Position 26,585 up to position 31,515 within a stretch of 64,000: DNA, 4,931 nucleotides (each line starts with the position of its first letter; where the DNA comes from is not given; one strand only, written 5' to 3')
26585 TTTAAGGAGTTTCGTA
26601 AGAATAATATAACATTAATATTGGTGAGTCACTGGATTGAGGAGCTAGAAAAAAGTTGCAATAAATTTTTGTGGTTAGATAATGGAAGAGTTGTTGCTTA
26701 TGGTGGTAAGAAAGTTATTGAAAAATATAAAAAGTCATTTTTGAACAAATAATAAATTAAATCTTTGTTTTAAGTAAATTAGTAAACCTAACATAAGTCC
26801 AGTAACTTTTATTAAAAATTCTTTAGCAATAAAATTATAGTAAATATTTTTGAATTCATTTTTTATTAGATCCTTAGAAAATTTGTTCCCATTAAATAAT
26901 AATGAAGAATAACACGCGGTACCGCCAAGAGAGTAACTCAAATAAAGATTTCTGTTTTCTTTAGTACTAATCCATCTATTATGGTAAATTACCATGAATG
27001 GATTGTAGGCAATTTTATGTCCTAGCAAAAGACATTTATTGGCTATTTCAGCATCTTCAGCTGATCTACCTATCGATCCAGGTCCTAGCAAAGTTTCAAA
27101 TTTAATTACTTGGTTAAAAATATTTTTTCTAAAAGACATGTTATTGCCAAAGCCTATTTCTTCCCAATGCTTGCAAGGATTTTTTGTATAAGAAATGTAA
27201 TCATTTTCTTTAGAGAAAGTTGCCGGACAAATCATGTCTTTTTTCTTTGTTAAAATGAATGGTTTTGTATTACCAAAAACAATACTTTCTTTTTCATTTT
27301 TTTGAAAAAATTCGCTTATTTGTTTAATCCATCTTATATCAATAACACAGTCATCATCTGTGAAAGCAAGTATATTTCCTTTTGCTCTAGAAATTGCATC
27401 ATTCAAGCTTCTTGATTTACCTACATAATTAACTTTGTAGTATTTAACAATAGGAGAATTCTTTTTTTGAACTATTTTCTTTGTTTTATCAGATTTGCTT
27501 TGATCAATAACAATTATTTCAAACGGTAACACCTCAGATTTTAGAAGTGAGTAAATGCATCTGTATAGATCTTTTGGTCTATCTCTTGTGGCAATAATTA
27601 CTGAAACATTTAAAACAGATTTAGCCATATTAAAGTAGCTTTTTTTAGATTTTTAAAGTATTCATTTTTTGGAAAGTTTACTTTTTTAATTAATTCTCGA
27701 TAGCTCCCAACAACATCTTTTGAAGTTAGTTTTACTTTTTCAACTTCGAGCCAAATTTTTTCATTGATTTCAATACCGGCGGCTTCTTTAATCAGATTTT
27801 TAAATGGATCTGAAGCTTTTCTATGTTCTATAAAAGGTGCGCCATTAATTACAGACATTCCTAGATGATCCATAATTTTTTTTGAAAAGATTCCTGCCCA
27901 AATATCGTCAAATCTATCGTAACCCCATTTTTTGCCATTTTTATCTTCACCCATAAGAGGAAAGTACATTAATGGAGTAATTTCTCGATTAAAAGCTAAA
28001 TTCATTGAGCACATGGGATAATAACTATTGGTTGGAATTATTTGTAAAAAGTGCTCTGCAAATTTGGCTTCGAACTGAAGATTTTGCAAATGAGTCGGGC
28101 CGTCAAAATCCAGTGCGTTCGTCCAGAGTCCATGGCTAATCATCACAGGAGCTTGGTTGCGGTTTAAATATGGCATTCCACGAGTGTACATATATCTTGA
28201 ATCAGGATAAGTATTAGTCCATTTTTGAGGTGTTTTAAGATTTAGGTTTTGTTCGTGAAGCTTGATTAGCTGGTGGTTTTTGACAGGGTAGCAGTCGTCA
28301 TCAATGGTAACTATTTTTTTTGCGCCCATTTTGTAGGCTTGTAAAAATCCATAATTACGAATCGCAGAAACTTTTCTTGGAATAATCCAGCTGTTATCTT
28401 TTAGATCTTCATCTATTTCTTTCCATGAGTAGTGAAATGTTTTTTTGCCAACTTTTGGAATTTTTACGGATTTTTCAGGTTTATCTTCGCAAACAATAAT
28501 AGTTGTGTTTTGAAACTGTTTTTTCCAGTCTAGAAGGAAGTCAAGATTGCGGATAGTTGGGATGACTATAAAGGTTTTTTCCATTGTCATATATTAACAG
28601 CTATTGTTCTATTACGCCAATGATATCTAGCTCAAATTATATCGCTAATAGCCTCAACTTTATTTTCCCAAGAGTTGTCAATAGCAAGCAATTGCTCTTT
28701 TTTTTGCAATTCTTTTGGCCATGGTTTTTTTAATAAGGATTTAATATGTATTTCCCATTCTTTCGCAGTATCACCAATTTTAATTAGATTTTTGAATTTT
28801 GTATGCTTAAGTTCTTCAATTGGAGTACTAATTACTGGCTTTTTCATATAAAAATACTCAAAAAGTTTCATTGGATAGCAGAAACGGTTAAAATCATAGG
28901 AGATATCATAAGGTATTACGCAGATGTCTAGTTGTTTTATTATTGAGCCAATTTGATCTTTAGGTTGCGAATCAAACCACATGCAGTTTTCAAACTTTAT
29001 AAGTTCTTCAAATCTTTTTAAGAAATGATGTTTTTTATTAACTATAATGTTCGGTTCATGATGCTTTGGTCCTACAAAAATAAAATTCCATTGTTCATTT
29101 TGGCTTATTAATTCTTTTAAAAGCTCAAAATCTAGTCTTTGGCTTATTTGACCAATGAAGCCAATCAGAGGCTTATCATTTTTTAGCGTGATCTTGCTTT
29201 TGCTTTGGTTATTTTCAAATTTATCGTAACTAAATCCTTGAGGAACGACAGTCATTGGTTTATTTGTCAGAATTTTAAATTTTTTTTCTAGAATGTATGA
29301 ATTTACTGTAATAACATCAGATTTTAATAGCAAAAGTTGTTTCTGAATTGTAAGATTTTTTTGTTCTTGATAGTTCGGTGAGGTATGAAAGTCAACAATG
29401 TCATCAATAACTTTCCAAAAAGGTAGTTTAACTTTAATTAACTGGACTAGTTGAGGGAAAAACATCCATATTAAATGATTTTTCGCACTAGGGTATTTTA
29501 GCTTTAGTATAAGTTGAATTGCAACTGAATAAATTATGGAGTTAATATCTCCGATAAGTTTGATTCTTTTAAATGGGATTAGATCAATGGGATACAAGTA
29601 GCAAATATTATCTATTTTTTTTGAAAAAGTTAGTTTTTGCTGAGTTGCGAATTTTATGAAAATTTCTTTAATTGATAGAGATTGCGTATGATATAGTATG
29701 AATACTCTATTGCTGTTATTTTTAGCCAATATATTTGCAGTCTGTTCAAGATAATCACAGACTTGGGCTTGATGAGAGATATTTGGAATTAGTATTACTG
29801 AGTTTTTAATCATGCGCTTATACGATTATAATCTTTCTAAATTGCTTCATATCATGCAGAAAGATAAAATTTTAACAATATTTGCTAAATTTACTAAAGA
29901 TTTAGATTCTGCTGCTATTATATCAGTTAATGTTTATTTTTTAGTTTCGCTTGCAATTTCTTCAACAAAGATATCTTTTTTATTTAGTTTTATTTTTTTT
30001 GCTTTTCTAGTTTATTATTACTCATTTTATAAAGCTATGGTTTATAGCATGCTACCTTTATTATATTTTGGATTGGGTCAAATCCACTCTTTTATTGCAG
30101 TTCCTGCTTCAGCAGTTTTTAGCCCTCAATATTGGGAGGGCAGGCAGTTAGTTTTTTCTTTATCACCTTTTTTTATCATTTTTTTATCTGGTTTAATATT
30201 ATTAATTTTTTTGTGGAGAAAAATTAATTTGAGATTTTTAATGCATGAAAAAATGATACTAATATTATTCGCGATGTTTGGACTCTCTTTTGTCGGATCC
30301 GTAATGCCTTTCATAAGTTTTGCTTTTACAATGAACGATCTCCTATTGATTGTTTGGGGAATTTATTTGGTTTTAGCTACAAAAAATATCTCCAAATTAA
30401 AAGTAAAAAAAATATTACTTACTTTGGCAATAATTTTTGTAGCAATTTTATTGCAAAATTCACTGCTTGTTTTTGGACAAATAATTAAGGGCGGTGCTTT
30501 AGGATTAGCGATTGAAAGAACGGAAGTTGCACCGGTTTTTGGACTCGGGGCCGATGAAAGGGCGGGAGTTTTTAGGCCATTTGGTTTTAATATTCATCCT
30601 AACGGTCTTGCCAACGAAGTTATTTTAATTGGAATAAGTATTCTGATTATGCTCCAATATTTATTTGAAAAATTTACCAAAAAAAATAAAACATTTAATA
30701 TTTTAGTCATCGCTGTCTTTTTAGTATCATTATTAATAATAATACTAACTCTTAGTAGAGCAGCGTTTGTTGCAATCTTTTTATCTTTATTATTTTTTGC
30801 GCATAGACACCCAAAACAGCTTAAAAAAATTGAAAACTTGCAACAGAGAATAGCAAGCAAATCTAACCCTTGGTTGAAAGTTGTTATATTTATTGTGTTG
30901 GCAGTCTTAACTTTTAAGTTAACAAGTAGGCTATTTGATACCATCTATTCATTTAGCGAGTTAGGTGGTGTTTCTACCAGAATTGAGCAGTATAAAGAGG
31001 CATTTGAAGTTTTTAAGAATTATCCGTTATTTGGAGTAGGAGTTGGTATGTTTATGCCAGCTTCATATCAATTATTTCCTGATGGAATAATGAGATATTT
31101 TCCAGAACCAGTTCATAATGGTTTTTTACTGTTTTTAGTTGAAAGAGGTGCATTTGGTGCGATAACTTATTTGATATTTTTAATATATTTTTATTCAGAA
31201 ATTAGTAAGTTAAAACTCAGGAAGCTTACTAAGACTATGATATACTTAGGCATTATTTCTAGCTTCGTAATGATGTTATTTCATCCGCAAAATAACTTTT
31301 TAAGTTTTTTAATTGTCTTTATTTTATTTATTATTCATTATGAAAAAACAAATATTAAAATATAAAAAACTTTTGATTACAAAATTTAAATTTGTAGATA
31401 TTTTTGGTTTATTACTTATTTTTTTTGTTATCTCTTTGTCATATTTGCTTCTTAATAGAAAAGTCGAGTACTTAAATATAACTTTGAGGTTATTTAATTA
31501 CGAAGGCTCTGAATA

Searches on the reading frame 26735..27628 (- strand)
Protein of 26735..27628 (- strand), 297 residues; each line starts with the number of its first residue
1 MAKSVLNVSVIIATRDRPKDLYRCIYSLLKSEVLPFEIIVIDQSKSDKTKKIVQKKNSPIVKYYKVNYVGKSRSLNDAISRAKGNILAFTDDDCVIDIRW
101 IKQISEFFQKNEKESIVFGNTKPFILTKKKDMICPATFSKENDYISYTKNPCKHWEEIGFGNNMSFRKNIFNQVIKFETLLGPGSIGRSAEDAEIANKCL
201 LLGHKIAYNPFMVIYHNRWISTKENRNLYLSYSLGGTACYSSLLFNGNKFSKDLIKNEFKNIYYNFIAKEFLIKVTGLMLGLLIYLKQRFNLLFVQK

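Call 20: search_protein_families(library=pfam, proteins=[window:26735-27628:-], max_evalue=0.001)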
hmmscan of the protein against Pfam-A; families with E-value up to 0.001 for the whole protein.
window:26735-27628:- (297 aa): 3 families
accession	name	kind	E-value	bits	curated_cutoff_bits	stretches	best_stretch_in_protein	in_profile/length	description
PF00535.33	Glycos_transf_2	-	7.5e-24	85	23.3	1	9-172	1-165/168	Glycosyl transferase family 2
PF13641.12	Glyco_tranf_2_3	-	5.9e-12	46.5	27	1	8-216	3-211/230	Glycosyltransferase like family 2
PF10111.15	Glyco_tranf_2_2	-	0.00056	19.9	27.3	1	35-104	29-102/276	Glycosyltransferase like family 2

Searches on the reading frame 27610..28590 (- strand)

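Call 20: search_protein_families(library=pfam, proteins=[window:27610-28590:-], max_evalue=0.001)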
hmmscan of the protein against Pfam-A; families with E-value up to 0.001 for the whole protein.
window:27610-28590:- (326 aa): 1 family
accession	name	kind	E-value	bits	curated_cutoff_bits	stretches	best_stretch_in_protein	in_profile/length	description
PF03214.19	RGP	-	1.1e-49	170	23.8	1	6-324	6-335/342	Reversibly glycosylated polypeptide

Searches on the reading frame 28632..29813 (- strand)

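Call 20: search_protein_families(library=pfam, proteins=[window:28632-29813:-], max_evalue=0.001)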
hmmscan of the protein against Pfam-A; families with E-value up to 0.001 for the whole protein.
window:28632-29813:- (393 aa): 2 families
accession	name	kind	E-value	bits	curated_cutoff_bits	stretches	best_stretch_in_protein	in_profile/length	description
PF00534.26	Glycos_transf_1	-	4e-08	33.4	26.4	1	203-368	4-160/172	Glycosyl transferases group 1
PF13692.12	Glyco_trans_1_4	-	1.3e-07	32.5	27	1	215-362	2-141/142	Glycosyl transferases group 1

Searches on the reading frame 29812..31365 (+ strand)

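Call 20: search_protein_families(library=pfam, proteins=[window:29812-31365:+], max_evalue=0.001)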
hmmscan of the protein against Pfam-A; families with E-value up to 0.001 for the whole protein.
window:29812-31365:+ (517 aa): 1 family
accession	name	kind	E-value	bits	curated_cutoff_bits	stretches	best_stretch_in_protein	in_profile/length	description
PF04932.20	Wzy_C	-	5.7e-20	72.1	31.7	1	302-454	2-149/149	O-Antigen ligase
